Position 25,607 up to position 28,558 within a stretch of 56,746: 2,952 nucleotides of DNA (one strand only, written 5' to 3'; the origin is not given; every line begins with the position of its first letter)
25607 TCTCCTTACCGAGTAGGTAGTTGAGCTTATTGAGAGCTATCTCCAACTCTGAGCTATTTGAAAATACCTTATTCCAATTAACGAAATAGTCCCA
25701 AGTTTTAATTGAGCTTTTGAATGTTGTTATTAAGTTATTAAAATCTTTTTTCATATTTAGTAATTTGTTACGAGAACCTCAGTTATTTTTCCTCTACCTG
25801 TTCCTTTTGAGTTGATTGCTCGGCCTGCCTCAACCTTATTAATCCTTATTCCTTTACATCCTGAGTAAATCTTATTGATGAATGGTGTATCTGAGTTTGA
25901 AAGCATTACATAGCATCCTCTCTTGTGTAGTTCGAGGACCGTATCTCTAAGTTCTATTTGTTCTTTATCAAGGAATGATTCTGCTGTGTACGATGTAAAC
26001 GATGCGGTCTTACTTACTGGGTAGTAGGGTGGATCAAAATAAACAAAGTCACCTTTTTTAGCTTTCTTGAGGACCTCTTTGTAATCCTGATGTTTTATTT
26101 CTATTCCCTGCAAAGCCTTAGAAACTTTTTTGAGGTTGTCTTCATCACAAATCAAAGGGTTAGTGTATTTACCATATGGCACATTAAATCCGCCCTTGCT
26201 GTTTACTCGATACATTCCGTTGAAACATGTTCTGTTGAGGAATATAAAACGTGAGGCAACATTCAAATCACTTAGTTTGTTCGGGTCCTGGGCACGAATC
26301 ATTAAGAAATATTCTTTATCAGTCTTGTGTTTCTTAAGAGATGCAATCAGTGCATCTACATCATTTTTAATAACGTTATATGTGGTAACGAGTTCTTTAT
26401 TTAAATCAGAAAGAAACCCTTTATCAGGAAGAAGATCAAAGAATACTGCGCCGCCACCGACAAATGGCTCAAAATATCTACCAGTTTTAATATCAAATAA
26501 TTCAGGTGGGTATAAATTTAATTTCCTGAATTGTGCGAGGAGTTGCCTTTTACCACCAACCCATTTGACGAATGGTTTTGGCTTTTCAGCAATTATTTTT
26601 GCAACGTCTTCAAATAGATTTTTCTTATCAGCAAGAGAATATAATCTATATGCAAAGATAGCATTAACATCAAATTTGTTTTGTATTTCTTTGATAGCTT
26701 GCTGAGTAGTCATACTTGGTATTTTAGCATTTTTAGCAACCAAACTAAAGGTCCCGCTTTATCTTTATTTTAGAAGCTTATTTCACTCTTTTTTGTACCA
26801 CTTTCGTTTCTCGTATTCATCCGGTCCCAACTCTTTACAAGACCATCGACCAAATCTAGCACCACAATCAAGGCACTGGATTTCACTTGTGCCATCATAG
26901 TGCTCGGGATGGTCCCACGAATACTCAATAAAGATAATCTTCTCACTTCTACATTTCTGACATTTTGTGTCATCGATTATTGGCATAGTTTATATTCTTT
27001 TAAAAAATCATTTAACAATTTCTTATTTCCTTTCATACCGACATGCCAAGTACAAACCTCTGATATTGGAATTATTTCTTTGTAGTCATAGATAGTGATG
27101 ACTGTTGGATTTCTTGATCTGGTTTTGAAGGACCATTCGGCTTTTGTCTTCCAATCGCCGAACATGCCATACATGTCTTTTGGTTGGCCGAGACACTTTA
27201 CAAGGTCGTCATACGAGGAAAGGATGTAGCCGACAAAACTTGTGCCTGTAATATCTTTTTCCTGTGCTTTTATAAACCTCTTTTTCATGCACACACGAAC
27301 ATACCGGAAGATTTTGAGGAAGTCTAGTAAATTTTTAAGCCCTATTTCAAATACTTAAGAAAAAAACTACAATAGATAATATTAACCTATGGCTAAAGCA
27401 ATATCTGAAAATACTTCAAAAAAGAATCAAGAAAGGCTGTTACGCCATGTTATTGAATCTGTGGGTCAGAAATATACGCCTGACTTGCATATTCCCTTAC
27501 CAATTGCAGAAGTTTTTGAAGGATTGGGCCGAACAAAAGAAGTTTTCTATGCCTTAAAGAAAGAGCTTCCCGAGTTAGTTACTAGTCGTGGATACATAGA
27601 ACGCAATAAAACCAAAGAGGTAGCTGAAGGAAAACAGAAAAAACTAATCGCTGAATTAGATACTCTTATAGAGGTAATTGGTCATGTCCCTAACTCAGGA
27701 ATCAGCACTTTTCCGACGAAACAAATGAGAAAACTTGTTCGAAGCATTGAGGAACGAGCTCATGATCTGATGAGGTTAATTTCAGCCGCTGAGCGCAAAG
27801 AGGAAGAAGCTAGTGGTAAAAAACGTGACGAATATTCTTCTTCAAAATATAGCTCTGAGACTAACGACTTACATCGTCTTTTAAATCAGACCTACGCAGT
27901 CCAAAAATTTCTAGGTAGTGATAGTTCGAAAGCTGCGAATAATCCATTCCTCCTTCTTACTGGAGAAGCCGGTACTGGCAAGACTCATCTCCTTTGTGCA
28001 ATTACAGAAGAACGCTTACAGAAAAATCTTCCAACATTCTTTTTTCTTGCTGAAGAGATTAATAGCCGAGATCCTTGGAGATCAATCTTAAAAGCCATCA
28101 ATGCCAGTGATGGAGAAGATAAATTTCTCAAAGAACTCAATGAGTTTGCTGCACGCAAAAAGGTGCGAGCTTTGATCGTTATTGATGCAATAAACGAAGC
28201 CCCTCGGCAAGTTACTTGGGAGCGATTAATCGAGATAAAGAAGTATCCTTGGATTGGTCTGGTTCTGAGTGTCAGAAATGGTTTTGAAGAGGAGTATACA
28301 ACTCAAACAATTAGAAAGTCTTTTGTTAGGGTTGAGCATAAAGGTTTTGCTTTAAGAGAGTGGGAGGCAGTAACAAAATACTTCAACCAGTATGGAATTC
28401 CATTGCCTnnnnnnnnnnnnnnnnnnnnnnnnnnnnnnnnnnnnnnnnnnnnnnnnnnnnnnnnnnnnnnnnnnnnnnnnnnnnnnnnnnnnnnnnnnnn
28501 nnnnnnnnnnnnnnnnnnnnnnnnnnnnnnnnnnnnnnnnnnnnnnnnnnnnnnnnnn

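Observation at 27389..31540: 1383-aa STAND/NACHT-like NTPase with unassigned N- and C-terminal domains: candidate novel single-gene defence system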

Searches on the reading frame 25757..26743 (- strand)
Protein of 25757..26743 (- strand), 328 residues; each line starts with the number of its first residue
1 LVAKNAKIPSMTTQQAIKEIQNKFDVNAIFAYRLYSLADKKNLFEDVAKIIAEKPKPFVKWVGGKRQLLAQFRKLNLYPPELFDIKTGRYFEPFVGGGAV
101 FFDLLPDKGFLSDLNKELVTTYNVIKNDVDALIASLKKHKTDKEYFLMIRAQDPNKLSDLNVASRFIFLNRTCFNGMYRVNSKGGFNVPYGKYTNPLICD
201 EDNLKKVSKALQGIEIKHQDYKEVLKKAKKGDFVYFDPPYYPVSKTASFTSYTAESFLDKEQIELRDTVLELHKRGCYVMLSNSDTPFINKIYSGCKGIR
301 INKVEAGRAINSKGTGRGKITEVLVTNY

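Call 14: search_protein_families(library=pfam, proteins=[window:25757-26743:-], max_evalue=0.01)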
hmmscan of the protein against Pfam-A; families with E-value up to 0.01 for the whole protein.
window:25757-26743:- (328 aa): 2 families
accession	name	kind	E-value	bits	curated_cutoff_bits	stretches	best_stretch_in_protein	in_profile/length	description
PF02086.21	MethyltransfD12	-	4.5e-62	210.5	22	1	61-306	1-249/253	D12 class N6 adenine-specific DNA methyltransferase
PF03602.21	Cons_hypoth95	-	0.0028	17.8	24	0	202-247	82-131/182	Conserved hypothetical protein 95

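Call 21: search_protein_families(library=padloc, proteins=[window:25757-26743:-], max_evalue=0.01)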
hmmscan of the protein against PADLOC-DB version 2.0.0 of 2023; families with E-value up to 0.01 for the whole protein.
window:25757-26743:- (328 aa): 22 families
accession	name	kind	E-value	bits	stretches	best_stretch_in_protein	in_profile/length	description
PDLC03294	MTase_II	-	2.3e-98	327.1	1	54-328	3-271/272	Type II methyltransferase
PDLC03735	oMTase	-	8.7e-94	312.1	1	55-328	7-282/284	orphan methyltransferase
PDLC03261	MTase_II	-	2.8e-79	265.1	1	53-318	22-278/643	Type II methyltransferase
PDLC03729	oMTase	-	9.7e-62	206.9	1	53-324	2-265/275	orphan methyltransferase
PDLC03266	MTase_II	-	5.8e-60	201.1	1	55-296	14-253/285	Type II methyltransferase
PDLC03247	MTase_II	-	7e-32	108.8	1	87-328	27-265/282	Type II methyltransferase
PDLC03344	MTase_II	-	1.4e-29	100.9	1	56-200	4-147/154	Type II methyltransferase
PDLC03264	MTase_II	-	1.3e-24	85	1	87-268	37-223/306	Type II methyltransferase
PDLC03349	MTase_II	-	3.3e-21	73.8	2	164-272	194-302/374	Type II methyltransferase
PDLC03253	MTase_II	-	3.7e-21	74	1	56-327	4-252/253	Type II methyltransferase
PDLC03383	MTase_II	-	3.8e-20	70.5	2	166-328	145-313/318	Type II methyltransferase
PDLC03717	oMTase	-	1.5e-18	65.2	1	88-248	28-192/285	orphan methyltransferase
PDLC03302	MTase_II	-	2e-18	64.5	1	57-258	361-559/626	Type II methyltransferase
PDLC04018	PD-Lambda-5_B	-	1.6e-17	61.7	1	60-300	9-250/291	-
PDLC03244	MTase_II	-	5.2e-13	46.7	1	88-293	52-258/295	Type II methyltransferase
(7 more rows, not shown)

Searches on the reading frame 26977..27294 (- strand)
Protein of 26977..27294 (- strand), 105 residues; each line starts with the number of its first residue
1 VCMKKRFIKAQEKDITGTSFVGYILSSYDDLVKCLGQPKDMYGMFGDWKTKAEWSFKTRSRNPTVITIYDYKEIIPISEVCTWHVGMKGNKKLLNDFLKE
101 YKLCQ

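Call 14: search_protein_families(library=pfam, proteins=[window:26977-27294:-], max_evalue=0.01)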
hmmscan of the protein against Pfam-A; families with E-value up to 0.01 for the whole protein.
window:26977-27294:- (105 aa): 0 families

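Call 21: search_protein_families(library=padloc, proteins=[window:26977-27294:-], max_evalue=0.01)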
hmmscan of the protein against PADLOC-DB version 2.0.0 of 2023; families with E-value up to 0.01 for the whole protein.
window:26977-27294:- (105 aa): 0 families

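Call 34: search_protein_families(library=phrogs, proteins=[window:26977-27294:-], max_evalue=0.01)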
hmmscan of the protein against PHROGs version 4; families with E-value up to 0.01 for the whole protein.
window:26977-27294:- (105 aa): 0 families

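Call 57: search_protein_families(library=pfam, proteins=[window:26977-27291:-], max_evalue=0.01)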
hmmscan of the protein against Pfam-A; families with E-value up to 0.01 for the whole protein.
window:26977-27291:- (104 aa): 0 families

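Call 70: find_homologous_proteins(query=window:26977-27291:-, max_evalue=0.001)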
Query window:26977-27291:- (104 aa): 12 proteins with E <= 0.001 among 12 candidates.
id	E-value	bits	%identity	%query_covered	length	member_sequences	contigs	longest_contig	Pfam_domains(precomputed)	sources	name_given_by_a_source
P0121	2.1e-57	210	89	99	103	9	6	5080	-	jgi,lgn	jgi:hypothetical protein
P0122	3.3e-53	196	86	99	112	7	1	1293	-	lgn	-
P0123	1.8e-52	194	82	99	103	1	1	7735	-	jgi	jgi:hypothetical protein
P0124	6.5e-51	189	83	99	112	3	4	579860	-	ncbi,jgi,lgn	jgi:hypothetical protein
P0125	2.8e-50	187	80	99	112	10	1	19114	-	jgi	-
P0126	1.0e-49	185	80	98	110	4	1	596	-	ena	-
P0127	1.6e-49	184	82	99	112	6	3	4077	-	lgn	-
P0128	2.5e-38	148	70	94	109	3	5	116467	-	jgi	jgi:hypothetical protein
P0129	1.7e-29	120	54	96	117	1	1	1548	-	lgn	-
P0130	6.1e-24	102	51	95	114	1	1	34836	-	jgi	jgi:hypothetical protein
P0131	1.8e-21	94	45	97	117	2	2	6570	-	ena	-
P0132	3.1e-20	90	45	95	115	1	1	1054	-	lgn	-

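Call 71: find_encoding_contigs(protein=P0124, flank=7000, max_places=3)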
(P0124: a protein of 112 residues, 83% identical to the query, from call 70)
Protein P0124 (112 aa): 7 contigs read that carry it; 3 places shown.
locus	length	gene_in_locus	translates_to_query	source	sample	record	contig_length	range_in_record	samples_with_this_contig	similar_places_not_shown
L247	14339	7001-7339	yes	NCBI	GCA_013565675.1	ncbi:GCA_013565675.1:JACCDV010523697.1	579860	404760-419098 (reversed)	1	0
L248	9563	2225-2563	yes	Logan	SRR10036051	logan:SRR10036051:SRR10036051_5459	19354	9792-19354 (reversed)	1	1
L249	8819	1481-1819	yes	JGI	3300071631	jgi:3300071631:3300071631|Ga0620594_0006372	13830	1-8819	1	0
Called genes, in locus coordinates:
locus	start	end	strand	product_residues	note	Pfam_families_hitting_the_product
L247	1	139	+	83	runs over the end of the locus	-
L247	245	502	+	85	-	-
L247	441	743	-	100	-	-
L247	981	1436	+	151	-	PF01936:NYN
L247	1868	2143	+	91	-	PF02583:Trns_repr_metal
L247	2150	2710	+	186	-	PF13628:DUF4142 (faint), PF03713:DUF305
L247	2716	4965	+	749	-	PF00403:HMA, PF00122:E1-E2_ATPase, PF00702:Hydrolase, PF08282:Hydrolase_3 (faint)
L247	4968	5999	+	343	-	PF00403:HMA, PF13386:DsbD_2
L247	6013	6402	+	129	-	PF13473:Cupredoxin_1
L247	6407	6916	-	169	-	-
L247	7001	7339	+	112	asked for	-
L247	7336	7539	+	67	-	-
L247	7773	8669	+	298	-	PF02661:Fic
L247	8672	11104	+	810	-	PF12161:HsdM_N, PF02384:N6_Mtase, PF07669:Eco57I (faint)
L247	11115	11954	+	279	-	PF02498:Bro-N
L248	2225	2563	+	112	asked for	-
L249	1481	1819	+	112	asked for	-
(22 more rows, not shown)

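Call 72: find_encoding_contigs(protein=P0128, flank=7000, max_places=3)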
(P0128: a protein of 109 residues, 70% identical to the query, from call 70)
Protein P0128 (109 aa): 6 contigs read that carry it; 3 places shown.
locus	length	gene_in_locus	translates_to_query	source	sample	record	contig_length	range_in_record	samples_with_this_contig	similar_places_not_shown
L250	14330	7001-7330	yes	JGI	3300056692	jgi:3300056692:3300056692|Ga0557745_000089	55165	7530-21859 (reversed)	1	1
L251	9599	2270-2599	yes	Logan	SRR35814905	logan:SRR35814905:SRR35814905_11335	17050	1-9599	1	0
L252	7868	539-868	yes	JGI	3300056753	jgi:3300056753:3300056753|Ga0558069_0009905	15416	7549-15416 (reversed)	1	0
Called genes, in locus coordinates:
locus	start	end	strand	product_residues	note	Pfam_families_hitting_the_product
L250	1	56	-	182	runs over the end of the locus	-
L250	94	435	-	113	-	PF09864:MliC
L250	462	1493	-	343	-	PF01757:Acyl_transf_3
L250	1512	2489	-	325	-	PF01594:AI-2E_transport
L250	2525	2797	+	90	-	-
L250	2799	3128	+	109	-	-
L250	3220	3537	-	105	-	-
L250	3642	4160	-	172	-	PF03167:UDG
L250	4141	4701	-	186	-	PF04343:DUF488, PF22751:DUF488-N3a (faint)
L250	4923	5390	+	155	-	PF00293:NUDIX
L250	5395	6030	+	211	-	PF03575:Peptidase_S51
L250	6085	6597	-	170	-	-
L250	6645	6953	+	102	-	PF27350:AF_1447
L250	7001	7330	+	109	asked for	-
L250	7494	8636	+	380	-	PF13784:Fic_N, PF02661:Fic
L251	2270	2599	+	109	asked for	-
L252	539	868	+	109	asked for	-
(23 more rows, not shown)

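Call 73: find_encoding_contigs(protein=P0130, flank=7000, max_places=2)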
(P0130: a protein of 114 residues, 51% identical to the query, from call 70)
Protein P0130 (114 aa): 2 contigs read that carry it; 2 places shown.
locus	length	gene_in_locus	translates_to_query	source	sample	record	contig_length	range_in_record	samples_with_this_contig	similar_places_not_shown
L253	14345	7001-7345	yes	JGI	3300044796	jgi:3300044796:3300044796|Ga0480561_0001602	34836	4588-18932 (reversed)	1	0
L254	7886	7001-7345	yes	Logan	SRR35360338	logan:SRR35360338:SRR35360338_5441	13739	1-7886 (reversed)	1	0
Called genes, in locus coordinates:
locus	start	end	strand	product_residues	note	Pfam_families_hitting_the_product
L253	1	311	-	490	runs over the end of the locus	PF03116:NQR2_RnfD_RnfE (weak), PF00175:NAD_binding_1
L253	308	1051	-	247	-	PF02424:ApbE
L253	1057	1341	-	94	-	-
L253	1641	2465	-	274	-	PF13629:T2SS-T3SS_pil_N (faint), PF01471:PG_binding_1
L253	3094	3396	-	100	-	-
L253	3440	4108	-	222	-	-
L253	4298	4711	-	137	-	PF00293:NUDIX, PF13869:NUDIX_2 (weak)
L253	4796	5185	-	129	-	-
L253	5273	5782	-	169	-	PF13207:AAA_17 (faint), PF13238:AAA_18 (weak)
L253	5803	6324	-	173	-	PF13302:Acetyltransf_3, PF00583:Acetyltransf_1, PF13673:Acetyltransf_10 (weak), PF13508:Acetyltransf_7, PF13523:Acetyltransf_8 (weak)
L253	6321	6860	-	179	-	PF00300:His_Phos_1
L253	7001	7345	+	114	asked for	-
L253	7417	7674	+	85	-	-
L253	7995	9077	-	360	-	PF02661:Fic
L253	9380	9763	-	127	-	-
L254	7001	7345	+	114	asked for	-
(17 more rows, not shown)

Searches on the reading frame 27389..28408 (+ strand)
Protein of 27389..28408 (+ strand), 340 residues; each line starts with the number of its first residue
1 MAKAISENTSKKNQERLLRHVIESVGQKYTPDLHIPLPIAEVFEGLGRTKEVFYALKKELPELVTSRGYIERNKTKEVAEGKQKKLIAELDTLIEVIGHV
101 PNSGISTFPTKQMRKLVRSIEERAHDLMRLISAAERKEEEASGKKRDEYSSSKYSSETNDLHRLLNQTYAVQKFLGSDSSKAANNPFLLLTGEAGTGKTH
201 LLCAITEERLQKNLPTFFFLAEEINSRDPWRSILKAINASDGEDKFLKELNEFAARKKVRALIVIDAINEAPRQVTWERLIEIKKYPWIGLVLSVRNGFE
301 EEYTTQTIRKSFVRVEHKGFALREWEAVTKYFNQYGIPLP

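Call 69: predict_structure(protein=window:27389-28408:+)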
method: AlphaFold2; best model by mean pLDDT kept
length: 340 residues; sequences in the alignment: 1
mean_pLDDT: 41.1   pTM: 0.29
mean pLDDT of the five models: 41.1, 40.7, 37.2, 34.1, 32.4
residues with pLDDT >= 90: 0; 70-90: 1; 50-70: 51; < 50: 288
segments of 3 or more residues with pLDDT < 50: 1-9, 11-53, 63-65, 67-73, 96-136, 138-141, 145-216, 220-241, 264-340
pLDDT, mean of each block of 10 residues (from residue 1): 35 40 33 30 37 49 48 60 57 47 34 40 44 46 44 36 35 32 33 36 43 48 43 46 54 56 43 37 37 34 26 33 43 39
secondary structure, 60 per line:
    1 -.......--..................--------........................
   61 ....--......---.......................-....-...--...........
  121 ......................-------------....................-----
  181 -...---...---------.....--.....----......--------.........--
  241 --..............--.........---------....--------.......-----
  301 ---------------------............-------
elements in order: H2-8 H11-28 H37-64 H67-72 H76-98 H100-103 H110-142 H156-175 E188-190 E200-204 H207-211 E216-221 H230-238 H243-256 E259-267 H277-280 E289-295 H322-333
